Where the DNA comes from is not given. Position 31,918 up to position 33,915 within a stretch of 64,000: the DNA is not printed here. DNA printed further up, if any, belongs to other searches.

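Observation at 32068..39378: Type IV pilus core operon carrying a VirB4/HerA-like ATPase: candidate hybrid transfer or uptake machine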

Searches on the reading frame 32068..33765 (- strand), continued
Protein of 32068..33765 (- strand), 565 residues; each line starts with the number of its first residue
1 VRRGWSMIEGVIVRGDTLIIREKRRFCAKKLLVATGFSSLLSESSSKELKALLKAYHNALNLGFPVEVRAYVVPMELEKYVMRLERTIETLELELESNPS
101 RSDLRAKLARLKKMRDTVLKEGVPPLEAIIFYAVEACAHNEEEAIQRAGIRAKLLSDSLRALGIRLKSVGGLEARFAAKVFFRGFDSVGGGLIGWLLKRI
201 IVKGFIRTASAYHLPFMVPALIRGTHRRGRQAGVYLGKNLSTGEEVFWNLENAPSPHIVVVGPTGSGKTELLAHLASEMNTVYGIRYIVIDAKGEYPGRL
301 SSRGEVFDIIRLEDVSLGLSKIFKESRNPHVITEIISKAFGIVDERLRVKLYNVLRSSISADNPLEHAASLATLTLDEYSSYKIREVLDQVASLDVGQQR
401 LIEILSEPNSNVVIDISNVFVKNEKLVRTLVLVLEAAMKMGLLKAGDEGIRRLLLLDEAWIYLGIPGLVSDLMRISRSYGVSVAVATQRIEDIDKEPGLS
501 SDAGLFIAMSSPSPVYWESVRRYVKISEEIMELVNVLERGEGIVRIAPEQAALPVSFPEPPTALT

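Call 82: search_protein_families(library=ncbifam, proteins=[L008:1533-2708:+, L009:1522-2763:-, L008:752-1498:+, L008:2724-3419:-, L009:411-1184:+, L015:604-3048:+, L002:12391-13056:+, L025:97-1248:+], max_evalue=0.01)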
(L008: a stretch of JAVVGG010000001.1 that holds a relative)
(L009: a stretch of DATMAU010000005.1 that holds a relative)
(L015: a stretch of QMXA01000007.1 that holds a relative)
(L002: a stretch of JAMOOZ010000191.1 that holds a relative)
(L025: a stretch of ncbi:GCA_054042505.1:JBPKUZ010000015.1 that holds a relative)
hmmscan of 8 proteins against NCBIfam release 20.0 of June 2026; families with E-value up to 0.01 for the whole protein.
L008:1533-2708:+ (391 aa): 0 families

L009:1522-2763:- (413 aa): 0 families

L008:752-1498:+ (248 aa): 22 families
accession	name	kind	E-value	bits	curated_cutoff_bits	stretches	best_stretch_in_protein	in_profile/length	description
TIGR03881.1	KaiC_arch_4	hypoth_equivalog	1.8e-103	345.2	247.8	1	5-228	2-228/231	KaiC domain-containing protein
TIGR03877.1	thermo_KaiC_1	hypoth_equivalog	4.6e-42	144.2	307.25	1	4-228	2-232/238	KaiC domain-containing protein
TIGR03880.1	KaiC_arch_3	hypoth_equivalog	1.3e-36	126.3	249.45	1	9-232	1-221/224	KaiC domain-containing protein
NF006799.0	PRK09302.1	equivalog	5.5e-33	114.3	408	1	3-242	10-252/515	circadian clock protein KaiC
TIGR02655.1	circ_KaiC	equivalog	1.6e-22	79.9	546.25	1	5-236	2-236/484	circadian clock protein KaiC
TIGR03878.1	thermo_KaiC_2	hypoth_equivalog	4.5e-14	52.4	232.2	1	19-227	31-252/259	KaiC domain-containing protein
NF052589.1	ArlH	equivalog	3.6e-13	49.8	215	1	11-210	7-203/229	archaellum protein ArlH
NF004723.0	PRK06067.1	subfamily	1.3e-12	47.8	194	1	6-135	16-141/243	flagellar accessory protein FlaH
TIGR00416.1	sms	equivalog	7.3e-09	34.9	403.05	1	4-136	74-183/454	DNA repair protein RadA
NF006320.0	PRK08533.1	equivalog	7.8e-08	32.2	215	1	2-208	2-202/230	flagellar accessory protein FlaH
TIGR02237.1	recomb_radB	equivalog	8.5e-08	32.3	172.4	1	13-136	1-110/210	DNA repair and recombination protein RadB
NF006861.0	PRK09361.1-1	equivalog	7.5e-07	28.9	278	1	5-102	4-105/235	DNA repair and recombination protein RadB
TIGR03600.1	phage_DnaB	exception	3e-05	23.2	498.65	1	6-66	177-237/421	phage replicative helicase, DnaB family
TIGR02012.1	tigrfam_recA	equivalog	5.6e-05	22.6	325.3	1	3-62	33-93/321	recombinase RecA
NF004629.0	PRK05973.1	equivalog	0.00013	21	156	1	23-78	63-118/237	DNA helicase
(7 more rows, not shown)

L008:2724-3419:- (231 aa): 15 families
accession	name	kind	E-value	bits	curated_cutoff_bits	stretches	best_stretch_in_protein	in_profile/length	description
NF040956.1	Arch_Xpf_endonucase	equivalog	6.2e-61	205.8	300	1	4-222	1-220/222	3'-flap repair endonuclease Xpf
NF010337.0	PRK13766.1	equivalog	1.1e-55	189.1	610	1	3-216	569-780/781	Hef nuclease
TIGR00596.1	rad1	subfamily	6.5e-20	71.1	806.65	1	4-82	585-663/813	DNA repair protein, RAD1 family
NF011262.0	PRK14668.1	equivalog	3.8e-07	28.9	544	1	160-209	526-575/577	excinuclease ABC subunit C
NF001824.0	PRK00558.1-5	equivalog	5.4e-06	25.1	451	1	131-213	566-646/652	excinuclease ABC subunit UvrC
NF010009.0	PRK13482.1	equivalog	5.1e-05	22.6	201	1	160-213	293-346/357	DNA integrity scanning diadenylate cyclase DisA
TIGR01448.2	helicase_RecD2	equivalog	5.4e-05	21.5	500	1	162-213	82-134/713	SF1B family DNA helicase RecD2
NF003301.0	PRK04301.1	equivalog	0.0003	20.1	259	1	161-213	7-60/316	DNA repair and recombination protein RadA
NF011260.0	PRK14666.1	equivalog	0.00039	19.3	649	1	162-211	640-689/698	excinuclease ABC subunit C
NF000642.1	PRK00024.1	equivalog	0.00062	19.5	180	1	170-221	33-84/212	RadC family protein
TIGR02236.1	recomb_radA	equivalog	0.0011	18.4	361.15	1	161-212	2-54/311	DNA repair and recombination protein RadA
TIGR00608.1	radc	subfamily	0.0014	18.4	133.85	0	170-211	36-80/218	RadC family protein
NF010931.0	PRK14351.1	equivalog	0.0029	16.2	1051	1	162-213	531-582/692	NAD-dependent DNA ligase LigA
TIGR03959.1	hyd_TM1266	equivalog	0.0039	17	60.8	0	7-33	7-33/76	TM1266 family iron-only hydrogenase system putative regulator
NF005932.1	PRK07956.1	equivalog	0.0059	15.1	369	1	160-214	507-561/664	NAD-dependent DNA ligase LigA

L009:411-1184:+ (257 aa): 14 families
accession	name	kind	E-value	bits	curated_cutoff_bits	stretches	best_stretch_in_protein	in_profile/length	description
NF040956.1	Arch_Xpf_endonucase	equivalog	7.2e-61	205.6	300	1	18-237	3-221/222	3'-flap repair endonuclease Xpf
NF010337.0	PRK13766.1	equivalog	3.9e-54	184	610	1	17-230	571-780/781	Hef nuclease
TIGR00596.1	rad1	subfamily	1.7e-15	56.5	806.65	1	17-100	586-669/813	DNA repair protein, RAD1 family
NF011262.0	PRK14668.1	equivalog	3.9e-07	28.8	544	1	175-223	527-575/577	excinuclease ABC subunit C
NF010009.0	PRK13482.1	equivalog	2.4e-05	23.7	201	1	175-231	294-350/357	DNA integrity scanning diadenylate cyclase DisA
NF001824.0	PRK00558.1-5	equivalog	5e-05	21.9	451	1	175-227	594-646/652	excinuclease ABC subunit UvrC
NF011260.0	PRK14666.1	equivalog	6.6e-05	21.8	649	1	176-225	640-689/698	excinuclease ABC subunit C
TIGR02236.1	recomb_radA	equivalog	0.00012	21.6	361.15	1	175-230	2-58/311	DNA repair and recombination protein RadA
NF003301.0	PRK04301.1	equivalog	0.00021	20.6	259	1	175-229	7-62/316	DNA repair and recombination protein RadA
TIGR01448.2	helicase_RecD2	equivalog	0.00033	18.9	500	1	177-227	83-134/713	SF1B family DNA helicase RecD2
TIGR00575.1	dnlj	equivalog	0.00079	17.9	444.45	1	177-238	502-563/652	NAD-dependent DNA ligase LigA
NF000642.1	PRK00024.1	equivalog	0.00099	18.8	180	1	184-225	33-74/212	RadC family protein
NF010931.0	PRK14351.1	equivalog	0.0013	17.3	1051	1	177-237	532-592/692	NAD-dependent DNA ligase LigA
NF005932.1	PRK07956.1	equivalog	0.0017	17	369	1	177-236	510-569/664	NAD-dependent DNA ligase LigA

L015:604-3048:+ (814 aa): 0 families

L002:12391-13056:+ (221 aa): 0 families

L025:97-1248:+ (383 aa): 14 families
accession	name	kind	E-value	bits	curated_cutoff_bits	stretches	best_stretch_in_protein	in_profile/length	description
NF040788.1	S-lay_SlaB_Mtsph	equivalog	8.2e-15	54.6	700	2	142-367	212-408/416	S-layer protein SlaB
NF045487.1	ASRP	equivalog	5.2e-06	25.3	300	1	243-349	128-237/593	archaea-specific SMC-related protein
TIGR04211.1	SH3_and_anchor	equivalog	1.2e-05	25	65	1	259-346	68-155/198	TIGR04211 family SH3 domain-containing protein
NF003034.1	PRK03918.1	equivalog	2.2e-05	22.7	700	1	236-345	165-274/878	DNA double-strand break repair ATPase Rad50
NF047515.1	SpiroCoCo_C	equivalog_domain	0.00019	20.7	125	1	259-345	116-202/313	SpiroCoCo family coiled-coil protein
TIGR02168.1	SMC_prok_B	equivalog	0.0013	16.5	567.35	1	260-335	256-894/1181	chromosome segregation protein SMC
TIGR02169.1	SMC_prok_A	equivalog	0.0014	16.3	729.4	1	242-340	723-823/1165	chromosome segregation protein SMC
NF041035.1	Rad50_Halo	equivalog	0.0019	16.6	1000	1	251-327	524-600/883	DNA double-strand break repair ATPase Rad50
NF038218.1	IcmG_DotF_IVB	equivalog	0.0031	17.2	200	1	281-353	99-175/266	type IVB secretion system protein IcmG/DotF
NF047388.1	SA1320_fam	subfamily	0.0031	16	230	1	248-343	471-569/644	SA1320 family protein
NF002572.0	PRK02224.1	equivalog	0.004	15.5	1087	1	248-334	514-603/888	DNA double-strand break repair ATPase Rad50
NF053563.1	Rkd4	equivalog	0.0059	14.8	860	1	252-356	317-417/747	arcadin-4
NF047516.1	LA_3659_fam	equivalog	0.0074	15.9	36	0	278-347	44-113/221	LA_3659 family protein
NF047514.1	SpiroCoCo_N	equivalog_domain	0.0074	15.9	75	0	278-347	44-113/221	SpiroCoCo family coiled-coil protein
